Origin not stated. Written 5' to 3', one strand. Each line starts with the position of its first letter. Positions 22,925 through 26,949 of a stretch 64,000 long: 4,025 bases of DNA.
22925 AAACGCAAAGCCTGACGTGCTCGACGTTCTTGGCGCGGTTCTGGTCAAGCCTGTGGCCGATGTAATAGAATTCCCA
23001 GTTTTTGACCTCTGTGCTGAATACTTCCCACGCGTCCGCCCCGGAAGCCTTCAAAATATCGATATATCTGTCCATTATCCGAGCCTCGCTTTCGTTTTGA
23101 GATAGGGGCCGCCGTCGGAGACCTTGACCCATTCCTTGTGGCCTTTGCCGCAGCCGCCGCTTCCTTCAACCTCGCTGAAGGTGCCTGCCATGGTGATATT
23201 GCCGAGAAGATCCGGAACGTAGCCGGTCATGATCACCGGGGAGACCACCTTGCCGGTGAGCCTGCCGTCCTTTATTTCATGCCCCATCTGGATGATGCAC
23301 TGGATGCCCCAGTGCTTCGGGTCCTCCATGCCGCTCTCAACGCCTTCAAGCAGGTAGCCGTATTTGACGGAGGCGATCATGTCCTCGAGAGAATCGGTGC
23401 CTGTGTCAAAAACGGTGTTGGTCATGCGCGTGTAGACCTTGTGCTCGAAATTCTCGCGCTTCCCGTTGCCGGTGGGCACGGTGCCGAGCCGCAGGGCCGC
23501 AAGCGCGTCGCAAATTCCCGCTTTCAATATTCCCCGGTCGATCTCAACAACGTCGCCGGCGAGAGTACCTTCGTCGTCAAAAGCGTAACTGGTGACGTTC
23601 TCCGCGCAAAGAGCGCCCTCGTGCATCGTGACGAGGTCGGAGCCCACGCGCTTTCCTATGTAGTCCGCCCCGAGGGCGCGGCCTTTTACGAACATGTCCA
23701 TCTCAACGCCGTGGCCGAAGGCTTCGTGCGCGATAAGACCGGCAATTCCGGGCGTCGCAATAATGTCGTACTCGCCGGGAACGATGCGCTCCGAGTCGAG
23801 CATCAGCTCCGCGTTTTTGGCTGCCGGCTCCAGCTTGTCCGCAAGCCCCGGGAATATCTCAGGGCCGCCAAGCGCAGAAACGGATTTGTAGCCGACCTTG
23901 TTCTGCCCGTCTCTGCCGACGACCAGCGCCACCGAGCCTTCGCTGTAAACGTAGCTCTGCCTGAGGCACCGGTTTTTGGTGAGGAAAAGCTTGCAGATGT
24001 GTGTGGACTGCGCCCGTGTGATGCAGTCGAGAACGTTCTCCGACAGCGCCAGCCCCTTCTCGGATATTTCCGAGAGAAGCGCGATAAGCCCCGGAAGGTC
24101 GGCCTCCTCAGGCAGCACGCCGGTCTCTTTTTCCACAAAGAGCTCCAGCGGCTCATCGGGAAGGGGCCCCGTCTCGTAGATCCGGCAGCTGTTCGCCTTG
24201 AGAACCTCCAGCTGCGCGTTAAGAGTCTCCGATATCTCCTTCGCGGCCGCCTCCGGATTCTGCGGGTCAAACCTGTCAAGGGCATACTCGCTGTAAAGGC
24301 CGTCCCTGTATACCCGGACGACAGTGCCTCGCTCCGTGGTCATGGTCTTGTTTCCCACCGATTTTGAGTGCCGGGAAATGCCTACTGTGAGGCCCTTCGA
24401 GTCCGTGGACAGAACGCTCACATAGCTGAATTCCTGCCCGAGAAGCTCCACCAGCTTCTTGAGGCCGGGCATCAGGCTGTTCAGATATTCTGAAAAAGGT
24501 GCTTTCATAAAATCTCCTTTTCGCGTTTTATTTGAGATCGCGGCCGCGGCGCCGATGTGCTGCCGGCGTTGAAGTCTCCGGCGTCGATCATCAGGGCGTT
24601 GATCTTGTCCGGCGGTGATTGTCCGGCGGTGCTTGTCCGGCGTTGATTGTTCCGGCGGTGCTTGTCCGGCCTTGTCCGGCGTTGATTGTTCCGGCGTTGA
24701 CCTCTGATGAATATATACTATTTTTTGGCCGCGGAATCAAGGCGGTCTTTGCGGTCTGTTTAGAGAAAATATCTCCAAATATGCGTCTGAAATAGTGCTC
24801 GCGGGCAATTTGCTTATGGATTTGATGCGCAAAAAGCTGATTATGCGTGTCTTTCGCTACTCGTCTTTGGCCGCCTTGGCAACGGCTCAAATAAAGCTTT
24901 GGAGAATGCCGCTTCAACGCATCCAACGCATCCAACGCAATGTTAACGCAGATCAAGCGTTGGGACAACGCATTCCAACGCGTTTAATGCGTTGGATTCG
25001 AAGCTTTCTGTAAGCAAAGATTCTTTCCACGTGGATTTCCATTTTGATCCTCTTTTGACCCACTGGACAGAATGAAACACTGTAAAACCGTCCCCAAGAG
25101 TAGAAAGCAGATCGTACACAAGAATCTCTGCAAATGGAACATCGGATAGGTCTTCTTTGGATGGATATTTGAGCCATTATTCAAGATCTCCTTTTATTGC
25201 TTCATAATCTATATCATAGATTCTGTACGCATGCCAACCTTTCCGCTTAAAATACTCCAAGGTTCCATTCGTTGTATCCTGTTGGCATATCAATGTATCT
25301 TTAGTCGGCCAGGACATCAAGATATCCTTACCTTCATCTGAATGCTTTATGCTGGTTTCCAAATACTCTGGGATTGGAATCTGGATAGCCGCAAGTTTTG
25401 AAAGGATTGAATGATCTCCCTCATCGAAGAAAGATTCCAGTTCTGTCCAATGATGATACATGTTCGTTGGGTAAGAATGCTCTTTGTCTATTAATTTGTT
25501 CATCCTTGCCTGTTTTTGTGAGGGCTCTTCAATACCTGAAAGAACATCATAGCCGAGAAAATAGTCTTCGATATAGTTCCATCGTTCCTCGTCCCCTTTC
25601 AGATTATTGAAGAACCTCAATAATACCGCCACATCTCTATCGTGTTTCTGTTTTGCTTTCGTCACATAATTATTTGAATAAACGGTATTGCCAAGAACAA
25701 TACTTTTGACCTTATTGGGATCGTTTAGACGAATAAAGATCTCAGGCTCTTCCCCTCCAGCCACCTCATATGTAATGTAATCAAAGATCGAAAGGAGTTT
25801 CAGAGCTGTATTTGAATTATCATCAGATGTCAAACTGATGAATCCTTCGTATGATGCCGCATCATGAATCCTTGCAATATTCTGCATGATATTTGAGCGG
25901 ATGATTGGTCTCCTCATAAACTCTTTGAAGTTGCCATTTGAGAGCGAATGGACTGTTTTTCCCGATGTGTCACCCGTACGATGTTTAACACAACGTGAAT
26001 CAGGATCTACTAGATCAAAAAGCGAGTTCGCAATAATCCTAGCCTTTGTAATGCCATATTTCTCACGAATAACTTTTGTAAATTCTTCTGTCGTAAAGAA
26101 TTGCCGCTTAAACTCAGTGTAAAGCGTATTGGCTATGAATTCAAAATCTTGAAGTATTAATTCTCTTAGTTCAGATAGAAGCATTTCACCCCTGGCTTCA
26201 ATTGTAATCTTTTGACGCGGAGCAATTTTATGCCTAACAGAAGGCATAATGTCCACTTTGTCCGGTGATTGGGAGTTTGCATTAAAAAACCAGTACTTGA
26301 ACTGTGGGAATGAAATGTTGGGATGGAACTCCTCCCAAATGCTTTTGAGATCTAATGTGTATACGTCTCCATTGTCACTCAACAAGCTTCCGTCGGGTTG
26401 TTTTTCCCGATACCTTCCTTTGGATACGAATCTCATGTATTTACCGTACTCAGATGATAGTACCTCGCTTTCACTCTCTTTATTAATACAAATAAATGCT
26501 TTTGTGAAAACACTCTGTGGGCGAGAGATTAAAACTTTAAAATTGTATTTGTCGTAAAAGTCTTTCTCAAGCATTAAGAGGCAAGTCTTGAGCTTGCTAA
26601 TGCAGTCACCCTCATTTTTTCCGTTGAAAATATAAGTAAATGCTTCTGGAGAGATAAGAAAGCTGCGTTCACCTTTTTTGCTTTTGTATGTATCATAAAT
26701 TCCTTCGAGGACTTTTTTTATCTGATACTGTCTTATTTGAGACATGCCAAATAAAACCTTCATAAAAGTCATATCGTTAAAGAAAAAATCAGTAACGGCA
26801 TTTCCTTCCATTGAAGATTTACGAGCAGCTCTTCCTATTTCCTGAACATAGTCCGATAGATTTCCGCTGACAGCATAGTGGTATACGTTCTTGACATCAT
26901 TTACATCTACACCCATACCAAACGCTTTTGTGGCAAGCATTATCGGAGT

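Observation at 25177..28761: Stand-alone 1194-aa RecQ-family helicase with about 300 aa N-terminal and about 545 aa C-terminal unassigned regions: candidate single-gene defence or anti-MGE system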

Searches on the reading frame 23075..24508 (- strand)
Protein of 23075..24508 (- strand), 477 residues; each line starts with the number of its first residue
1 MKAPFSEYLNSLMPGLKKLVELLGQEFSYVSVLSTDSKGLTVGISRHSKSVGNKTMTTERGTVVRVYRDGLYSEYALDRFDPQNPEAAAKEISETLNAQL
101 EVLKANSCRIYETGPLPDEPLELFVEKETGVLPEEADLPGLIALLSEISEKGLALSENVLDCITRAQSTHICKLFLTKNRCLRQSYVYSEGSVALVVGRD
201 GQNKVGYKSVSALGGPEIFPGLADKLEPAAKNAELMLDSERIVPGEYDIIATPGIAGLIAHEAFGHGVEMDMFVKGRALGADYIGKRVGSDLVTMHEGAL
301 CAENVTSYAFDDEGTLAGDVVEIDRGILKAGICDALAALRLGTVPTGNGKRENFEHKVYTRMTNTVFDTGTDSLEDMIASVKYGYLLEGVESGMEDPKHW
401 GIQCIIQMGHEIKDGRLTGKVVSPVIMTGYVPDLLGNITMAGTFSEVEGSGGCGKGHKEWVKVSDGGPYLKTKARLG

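Call 38: find_encoding_contigs(protein=window:23075-24508:-, flank=7000, max_places=8)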
Protein window:23075-24508:- (477 aa): no gene with exactly this product is on record in the collection.

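Call 75: find_homologous_proteins(query=window:23078-24508:-, max_evalue=1e-50)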
Query window:23078-24508:- (477 aa): 6605 proteins with E <= 1e-50 among 8000 candidates; the best 120 are listed.
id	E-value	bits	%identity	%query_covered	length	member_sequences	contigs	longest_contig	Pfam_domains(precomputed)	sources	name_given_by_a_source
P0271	0.0e+0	1068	100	100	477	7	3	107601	PF19289.5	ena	-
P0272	4.6e-258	875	80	100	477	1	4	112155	PF19289.5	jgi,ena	-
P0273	8.0e-254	861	79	100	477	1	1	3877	PF19289.5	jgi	-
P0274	4.1e-252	855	79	100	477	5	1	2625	PF19289.5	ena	-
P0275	4.5e-252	855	78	100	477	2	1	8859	PF19289.5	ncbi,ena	-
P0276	5.0e-252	855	79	100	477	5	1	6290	PF19289.5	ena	-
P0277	8.9e-251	851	78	100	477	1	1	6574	PF19289.5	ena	-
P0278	2.0e-250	850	79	100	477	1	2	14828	PF19289.5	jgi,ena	-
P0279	2.5e-250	849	78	100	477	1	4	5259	PF19289.5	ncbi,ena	-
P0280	1.3e-249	847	78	100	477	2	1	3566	PF19289.5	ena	-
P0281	2.5e-249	846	79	100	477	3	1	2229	PF19289.5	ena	-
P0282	3.3e-249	846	78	100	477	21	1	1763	PF19289.5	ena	-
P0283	3.5e-249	845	77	100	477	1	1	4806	PF19289.5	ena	-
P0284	4.3e-249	845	79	100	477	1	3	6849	PF19289.5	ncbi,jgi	jgi:TldD protein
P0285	4.8e-248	842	77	100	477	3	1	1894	PF19289.5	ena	-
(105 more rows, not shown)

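Call 76: find_encoding_contigs(protein=P0272, flank=6000, max_places=2)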
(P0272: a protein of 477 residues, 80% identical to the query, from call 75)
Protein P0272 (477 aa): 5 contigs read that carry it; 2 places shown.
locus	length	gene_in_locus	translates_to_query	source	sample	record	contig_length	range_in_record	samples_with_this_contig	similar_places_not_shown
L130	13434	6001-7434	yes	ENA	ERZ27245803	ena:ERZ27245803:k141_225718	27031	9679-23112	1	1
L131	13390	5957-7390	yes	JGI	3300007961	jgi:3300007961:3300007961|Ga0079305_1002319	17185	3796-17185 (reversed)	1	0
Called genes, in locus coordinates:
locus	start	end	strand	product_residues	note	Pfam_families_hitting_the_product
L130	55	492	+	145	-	-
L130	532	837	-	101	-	PF05437:AzlD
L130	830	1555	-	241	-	PF03591:AzlC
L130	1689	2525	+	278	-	PF13424:TPR_12 (weak)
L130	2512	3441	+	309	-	PF13228:DUF4037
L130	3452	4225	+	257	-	PF01661:Macro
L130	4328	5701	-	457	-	PF01554:MatE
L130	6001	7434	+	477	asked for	PF19289:PmbA_TldD_3rd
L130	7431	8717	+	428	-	PF19289:PmbA_TldD_3rd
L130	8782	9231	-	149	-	PF13240:Zn_Ribbon_1, PF13248:Zn_ribbon_3 (faint), PF09685:MamF_MmsF (weak)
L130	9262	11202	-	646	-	PF00724:Oxidored_FMN, PF01266:DAO (faint), PF01262:AlaDh_PNT_C (faint), PF00890:FAD_binding_2, PF07992:Pyr_redox_2, PF12831:FAD_oxidored, PF13450:NAD_binding_8 (weak), PF00070:Pyr_redox, +2 more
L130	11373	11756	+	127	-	PF03551:PadR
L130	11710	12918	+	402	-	PF11193:DUF2812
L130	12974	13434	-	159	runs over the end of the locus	PF12682:Flavodoxin_4, PF12724:Flavodoxin_5 (faint)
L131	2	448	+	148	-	?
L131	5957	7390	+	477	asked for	PF19289:PmbA_TldD_3rd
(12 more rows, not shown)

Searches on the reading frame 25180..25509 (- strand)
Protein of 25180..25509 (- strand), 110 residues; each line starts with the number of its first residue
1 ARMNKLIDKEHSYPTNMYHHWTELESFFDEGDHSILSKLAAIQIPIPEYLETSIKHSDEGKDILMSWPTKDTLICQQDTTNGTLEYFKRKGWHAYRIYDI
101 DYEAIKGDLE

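Call 73: search_protein_families(library=pfam, proteins=[window:25180-25509:-], max_evalue=1)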
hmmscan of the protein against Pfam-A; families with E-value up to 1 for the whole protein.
window:25180-25509:- (110 aa): 0 families

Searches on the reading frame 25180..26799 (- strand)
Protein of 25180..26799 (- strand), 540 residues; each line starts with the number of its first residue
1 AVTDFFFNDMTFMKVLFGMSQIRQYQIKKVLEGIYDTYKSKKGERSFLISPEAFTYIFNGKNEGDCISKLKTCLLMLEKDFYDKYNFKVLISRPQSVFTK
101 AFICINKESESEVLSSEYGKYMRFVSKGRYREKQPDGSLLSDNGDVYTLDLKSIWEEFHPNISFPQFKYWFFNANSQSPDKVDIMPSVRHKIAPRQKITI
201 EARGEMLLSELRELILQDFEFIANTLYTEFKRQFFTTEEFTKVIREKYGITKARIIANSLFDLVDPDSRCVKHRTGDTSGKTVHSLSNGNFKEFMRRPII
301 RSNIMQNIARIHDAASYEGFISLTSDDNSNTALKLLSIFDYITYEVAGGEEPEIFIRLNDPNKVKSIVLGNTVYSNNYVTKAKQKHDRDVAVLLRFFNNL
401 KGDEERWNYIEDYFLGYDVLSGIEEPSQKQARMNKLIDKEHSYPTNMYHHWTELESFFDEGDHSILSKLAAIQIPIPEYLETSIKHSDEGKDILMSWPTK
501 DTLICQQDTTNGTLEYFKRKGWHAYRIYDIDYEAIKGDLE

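Call 46: predict_structure(alignment_id=A3)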
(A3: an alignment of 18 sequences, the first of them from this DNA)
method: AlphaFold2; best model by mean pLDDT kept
length: 540 residues; sequences in the alignment: 18
mean_pLDDT: 68.6   pTM: 0.45
mean pLDDT of the five models: 68.6, 67.5, 65.1, 60.8, 58.9
residues with pLDDT >= 90: 67; 70-90: 231; 50-70: 124; < 50: 118
segments of 3 or more residues with pLDDT < 50: 1-23, 79-97, 276-280, 348-353, 370-429
pLDDT, mean of each block of 10 residues (from residue 1): 33 38 56 68 58 56 54 56 46 45 86 94 81 54 79 85 67 71 88 77 78 84 89 82 87 73 76 59 74 85 76 76 63 75 56 51 57 37 38 41 46 31 37 81 84 83 88 91 73 88 87 81 91 90
secondary structure, 60 per line:
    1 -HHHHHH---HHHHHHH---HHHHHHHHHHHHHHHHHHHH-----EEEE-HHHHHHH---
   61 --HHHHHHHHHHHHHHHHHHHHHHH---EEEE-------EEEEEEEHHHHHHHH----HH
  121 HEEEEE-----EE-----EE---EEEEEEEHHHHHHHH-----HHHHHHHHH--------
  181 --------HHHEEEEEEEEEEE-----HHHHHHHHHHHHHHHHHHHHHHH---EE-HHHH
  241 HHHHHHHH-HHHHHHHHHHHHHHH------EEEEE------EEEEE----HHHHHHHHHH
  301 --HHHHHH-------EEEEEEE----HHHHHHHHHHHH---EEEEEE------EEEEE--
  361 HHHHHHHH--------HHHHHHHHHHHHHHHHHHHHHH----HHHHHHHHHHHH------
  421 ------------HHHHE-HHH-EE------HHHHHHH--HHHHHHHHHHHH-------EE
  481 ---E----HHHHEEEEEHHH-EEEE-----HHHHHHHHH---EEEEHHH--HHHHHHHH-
elements in order: H2-7 H11-17 H21-40 E46-49 H51-57 H63-85 E89-92 E100-106 H107-114 E122-126 E144-150 H151-158 H164-172 E192-202 H208-230 H237-248 H250-264 E271-275 E282-286 H291-300 H303-308 E316-322 H327-338 E342-347 E354-358 H361-368 H377-398 H403-414 H433-436 H451-457 H460-471 H489-492 E493-497 E502-505 H511-519 E523-526 H532-539

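Call 49: fold_search(model_id=the predicted structure, library=pdb)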
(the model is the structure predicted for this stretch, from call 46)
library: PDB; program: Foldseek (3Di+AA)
matches with E <= 10: 451; with E <= 0.001: 0
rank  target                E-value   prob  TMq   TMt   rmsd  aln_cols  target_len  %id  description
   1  6u9d_G                1.9e-02  0.21  0.10  0.16  17.1       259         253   11  Saccharomyces cerevisiae acetohydroxyacid synthase (released 2020-07-15)
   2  6u9d_P                4.0e-02  0.16  0.09  0.16  16.7       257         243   10  Saccharomyces cerevisiae acetohydroxyacid synthase (released 2020-07-15)
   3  6u9d_O                9.3e-02  0.10  0.10  0.16  17.0       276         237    9  Saccharomyces cerevisiae acetohydroxyacid synthase (released 2020-07-15)
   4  7b8r_C                9.8e-02  0.07  0.09  0.09  27.3       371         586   10  Doxycycline bound structure of bacterial efflux pump. (released 2021-10-20)
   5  9qun                  9.8e-02  0.06  0.07  0.07  22.2       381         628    9  apPol-nucleotide complex (released 2025-10-29)
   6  4czc                  1.1e-01  0.08  0.09  0.13  22.2       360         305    9  Crystal structure of the siroheme decarboxylase NirDL in co-complex with iron-uroporphyrin III analogue (released 2014-07-30)
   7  8jrb_A                1.1e-01  0.11  0.08  0.08  19.0       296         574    8  Structure of DNA polymerase 1 from Aquifex pyrophilus (released 2024-05-22)
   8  9gc3_A                1.3e-01  0.13  0.11  0.11  27.0       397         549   10  yeast TFIIIC TauB subcomplex bound to a tRNA gene (released 2024-11-27)
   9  5en5_A                2.6e-01  0.04  0.09  0.09  26.4       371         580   12  Apo structure of bacterial efflux pump. (released 2016-04-06)
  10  7sxq_A                3.0e-01  0.11  0.08  0.08  17.5       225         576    8  Plasmodium falciparum apicoplast DNA polymerase (exo-minus) without affinity tag (released 2022-10-19)
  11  9bps_A                3.2e-01  0.08  0.08  0.08  19.6       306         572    9  Plasmodium falciparum apicoplast DNA polymerase mutant - K417M (released 2025-05-14)
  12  9gm7_C                3.5e-01  0.04  0.08  0.09  37.7       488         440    9  MukBEF in a nucleotide-bound state with open neck gate (monomer) (released 2025-03-26)
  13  7z1l_O                5.1e-01  0.02  0.07  0.07  25.9       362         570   10  Structure of yeast RNA Polymerase III Pre-Termination Complex (PTC) (released 2022-08-31)
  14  5aim_B                5.4e-01  0.54  0.12  0.47  12.0       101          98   16  Crystal structure of T138 central eWH domain (released 2015-06-24)
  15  1vqy_D                5.4e-01  0.08  0.06  0.22  17.9       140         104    9  CRYSTAL STRUCTURE OF a NIPSNAP FAMILY PROTEIN (ATU5224) FROM AGROBACTERIUM TUMEFACIENS STR. C58 AT 2.40 A RESOLUTION (released 2005-01-18)
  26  5aim_A                9.1e-01  0.47  0.12  0.51  10.4        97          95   18  Crystal structure of T138 central eWH domain (released 2015-06-24)
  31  1xma_B                1.1e+00  0.54  0.12  0.48   4.6        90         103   16  Structure of a transcriptional regulator from Clostridium thermocellum Cth-833 (released 2004-12-14)
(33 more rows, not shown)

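Call 62: search_protein_representatives(alignment_id=A3)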
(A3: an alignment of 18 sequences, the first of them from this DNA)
Query: 18 sequences, 540 profile positions. Proteins with E-value up to 0.001 (for the whole library): 537; up to 1e-10: 425; up to 1e-30: 219. The best 150 are listed.
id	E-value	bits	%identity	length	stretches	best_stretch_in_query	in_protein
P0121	8.6e-251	849.8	-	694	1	1-539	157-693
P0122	1.7e-226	769.6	-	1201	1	1-539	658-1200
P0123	1.0e-195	668.0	-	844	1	1-530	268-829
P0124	7.2e-185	632.2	-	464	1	76-539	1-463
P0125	2.5e-167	574.3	-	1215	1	1-539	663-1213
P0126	3.7e-147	507.8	-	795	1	1-347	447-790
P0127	5.4e-135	467.6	-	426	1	112-539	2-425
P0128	1.1e-133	463.3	-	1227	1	1-539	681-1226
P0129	6.1e-133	460.8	-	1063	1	1-422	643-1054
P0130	1.7e-131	456.1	-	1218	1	1-539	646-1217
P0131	1.3e-125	436.7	-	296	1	246-539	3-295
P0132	1.7e-123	429.6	-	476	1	1-421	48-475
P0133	1.3e-121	423.4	-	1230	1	1-538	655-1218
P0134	1.6e-121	423.2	-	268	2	77-298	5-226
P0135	1.4e-118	413.5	-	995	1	1-420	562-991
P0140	5.9e-101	355.3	-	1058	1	1-419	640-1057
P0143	6.9e-90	318.7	-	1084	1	1-419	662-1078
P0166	8.2e-58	212.9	-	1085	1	1-421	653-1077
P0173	3.6e-55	204.1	-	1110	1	3-427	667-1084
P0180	1.7e-54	201.9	-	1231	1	1-421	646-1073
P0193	6.7e-51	190.1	-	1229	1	1-442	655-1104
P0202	9.6e-50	186.2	-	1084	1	3-423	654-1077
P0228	3.5e-45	171.2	-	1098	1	1-422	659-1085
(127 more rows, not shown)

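Call 73: search_protein_families(library=pfam, proteins=[P0180, P0193], max_evalue=1)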
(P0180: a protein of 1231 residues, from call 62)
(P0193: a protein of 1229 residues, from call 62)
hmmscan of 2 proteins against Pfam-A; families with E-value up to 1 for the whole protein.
P0180 (1231 aa): 5 families
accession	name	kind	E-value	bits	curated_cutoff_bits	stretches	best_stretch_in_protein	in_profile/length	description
PF00271.37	Helicase_C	-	1.2e-21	77.4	23.5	1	541-639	11-109/110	Helicase conserved C-terminal domain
PF00270.35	DEAD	-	3.2e-21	76.2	26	1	325-477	15-160/167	DEAD/DEAH box helicase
PF04851.21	ResIII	-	1.5e-05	25.4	22.5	1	319-441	20-138/164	Type III restriction enzyme, res subunit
PF05127.21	NAT10_TcmA_helicase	-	0.13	12.6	22.7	1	329-437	2-98/176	RNA cytidine acetyltransferase NAT10/TcmA, helicase domain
PF13401.12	AAA_22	-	0.24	12.2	27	0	327-440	8-96/130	AAA domain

P0193 (1229 aa): 8 families
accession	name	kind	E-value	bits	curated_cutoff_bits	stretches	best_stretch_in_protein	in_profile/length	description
PF00270.35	DEAD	-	5.1e-21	75.5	26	1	328-482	13-160/167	DEAD/DEAH box helicase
PF00271.37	Helicase_C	-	1.8e-18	67.2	23.5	1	543-648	6-109/110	Helicase conserved C-terminal domain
PF04851.21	ResIII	-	4.3e-06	27.2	22.5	1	327-446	21-138/164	Type III restriction enzyme, res subunit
PF13401.12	AAA_22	-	0.0022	18.7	27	1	330-446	6-97/130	AAA domain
PF05127.21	NAT10_TcmA_helicase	-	0.0084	16.4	22.7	1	334-445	2-101/176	RNA cytidine acetyltransferase NAT10/TcmA, helicase domain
PF25199.1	nSTAND_NTPase5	-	0.018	15.3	34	1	315-392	28-103/145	Novel STAND NTPase 5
PF07652.20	Flavi_DEAD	-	0.058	13.8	21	1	333-392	8-67/148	Flavivirus DEAD domain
PF00308.24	Bac_DnaA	-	0.17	12.5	23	1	318-381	23-86/162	Bacterial DnaA ATPAse domain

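Call 95: search_solved_structures(query=A3, max_evalue=5)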
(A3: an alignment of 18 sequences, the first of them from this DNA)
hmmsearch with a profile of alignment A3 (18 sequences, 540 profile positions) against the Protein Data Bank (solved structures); distinct sequences matched with E-value up to 5: 0.
